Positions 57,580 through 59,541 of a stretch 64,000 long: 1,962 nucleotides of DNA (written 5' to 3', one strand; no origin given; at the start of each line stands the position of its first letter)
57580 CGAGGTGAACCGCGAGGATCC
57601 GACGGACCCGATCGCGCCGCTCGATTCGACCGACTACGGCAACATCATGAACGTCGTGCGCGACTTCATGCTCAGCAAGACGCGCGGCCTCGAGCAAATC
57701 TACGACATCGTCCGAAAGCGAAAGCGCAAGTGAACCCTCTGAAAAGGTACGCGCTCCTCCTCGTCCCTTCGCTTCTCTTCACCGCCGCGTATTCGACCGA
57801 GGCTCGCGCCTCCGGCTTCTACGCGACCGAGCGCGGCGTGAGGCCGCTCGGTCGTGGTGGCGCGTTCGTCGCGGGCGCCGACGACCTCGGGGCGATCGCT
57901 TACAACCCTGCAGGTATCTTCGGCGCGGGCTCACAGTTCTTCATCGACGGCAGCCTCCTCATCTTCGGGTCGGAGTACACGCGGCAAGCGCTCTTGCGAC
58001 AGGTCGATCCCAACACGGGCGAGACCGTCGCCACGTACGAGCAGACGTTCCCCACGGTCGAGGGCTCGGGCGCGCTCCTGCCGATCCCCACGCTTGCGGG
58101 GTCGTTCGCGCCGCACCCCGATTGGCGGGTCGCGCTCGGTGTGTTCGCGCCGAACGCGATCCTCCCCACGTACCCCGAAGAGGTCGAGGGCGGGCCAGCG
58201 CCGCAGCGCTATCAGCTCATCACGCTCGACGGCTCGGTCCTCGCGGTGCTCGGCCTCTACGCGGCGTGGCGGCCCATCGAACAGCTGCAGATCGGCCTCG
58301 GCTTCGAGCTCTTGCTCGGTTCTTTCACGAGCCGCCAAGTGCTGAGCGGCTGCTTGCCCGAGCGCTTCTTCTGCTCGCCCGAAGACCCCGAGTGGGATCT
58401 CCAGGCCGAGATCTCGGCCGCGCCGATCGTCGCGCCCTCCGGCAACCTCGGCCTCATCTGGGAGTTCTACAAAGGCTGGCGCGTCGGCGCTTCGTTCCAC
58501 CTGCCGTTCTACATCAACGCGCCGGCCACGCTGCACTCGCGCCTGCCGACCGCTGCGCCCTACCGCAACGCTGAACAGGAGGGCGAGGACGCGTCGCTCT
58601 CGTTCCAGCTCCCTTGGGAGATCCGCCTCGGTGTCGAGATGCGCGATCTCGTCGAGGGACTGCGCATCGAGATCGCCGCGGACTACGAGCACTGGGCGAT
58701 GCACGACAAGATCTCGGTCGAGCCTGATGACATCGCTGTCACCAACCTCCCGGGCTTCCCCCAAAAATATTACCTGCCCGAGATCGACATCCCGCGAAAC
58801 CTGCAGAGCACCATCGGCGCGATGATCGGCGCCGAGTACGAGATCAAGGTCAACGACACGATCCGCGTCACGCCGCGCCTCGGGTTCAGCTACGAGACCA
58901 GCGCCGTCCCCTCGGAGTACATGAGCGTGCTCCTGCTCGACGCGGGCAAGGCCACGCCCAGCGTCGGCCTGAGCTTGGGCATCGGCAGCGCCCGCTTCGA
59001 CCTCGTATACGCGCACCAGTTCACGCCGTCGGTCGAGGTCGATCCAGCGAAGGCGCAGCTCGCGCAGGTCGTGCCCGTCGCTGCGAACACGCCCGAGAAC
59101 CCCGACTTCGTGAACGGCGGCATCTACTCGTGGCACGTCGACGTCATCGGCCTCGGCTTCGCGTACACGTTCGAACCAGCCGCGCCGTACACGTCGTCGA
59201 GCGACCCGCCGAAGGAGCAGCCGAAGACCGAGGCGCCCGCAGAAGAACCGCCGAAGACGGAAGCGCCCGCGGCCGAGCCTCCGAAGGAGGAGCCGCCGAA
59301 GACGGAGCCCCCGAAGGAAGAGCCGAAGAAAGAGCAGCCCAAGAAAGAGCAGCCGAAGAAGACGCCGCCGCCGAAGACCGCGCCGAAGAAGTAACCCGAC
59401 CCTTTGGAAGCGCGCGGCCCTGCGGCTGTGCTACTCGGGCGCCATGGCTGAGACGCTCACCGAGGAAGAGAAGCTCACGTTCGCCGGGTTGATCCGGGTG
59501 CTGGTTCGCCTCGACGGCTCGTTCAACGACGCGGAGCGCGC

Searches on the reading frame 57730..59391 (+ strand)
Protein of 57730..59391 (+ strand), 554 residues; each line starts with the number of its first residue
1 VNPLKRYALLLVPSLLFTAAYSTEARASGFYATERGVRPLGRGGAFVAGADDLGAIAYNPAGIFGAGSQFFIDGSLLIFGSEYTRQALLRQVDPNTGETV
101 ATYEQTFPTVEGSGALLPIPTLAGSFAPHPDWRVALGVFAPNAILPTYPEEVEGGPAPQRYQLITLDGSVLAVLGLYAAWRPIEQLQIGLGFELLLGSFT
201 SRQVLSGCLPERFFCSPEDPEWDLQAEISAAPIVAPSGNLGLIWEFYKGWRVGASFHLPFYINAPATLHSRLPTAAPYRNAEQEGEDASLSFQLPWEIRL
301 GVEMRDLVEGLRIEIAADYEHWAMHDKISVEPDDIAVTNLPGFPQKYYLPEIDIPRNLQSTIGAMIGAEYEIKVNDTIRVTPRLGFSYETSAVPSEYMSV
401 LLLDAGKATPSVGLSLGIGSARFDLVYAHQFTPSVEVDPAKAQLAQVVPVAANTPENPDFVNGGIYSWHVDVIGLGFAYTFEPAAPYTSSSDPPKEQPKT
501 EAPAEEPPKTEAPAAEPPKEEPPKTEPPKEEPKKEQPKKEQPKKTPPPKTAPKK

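Call 79: search_protein_families(library=pfam, proteins=[window:57730-59391:+], max_evalue=0.001)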
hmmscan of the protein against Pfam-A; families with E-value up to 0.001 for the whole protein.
window:57730-59391:+ (554 aa): 1 family
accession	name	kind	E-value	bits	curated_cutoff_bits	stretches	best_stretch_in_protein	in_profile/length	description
PF03349.22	Toluene_X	-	1.5e-16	60.4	29.7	1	19-444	2-396/421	Outer membrane protein transport protein (OMPP1/FadL/TodX)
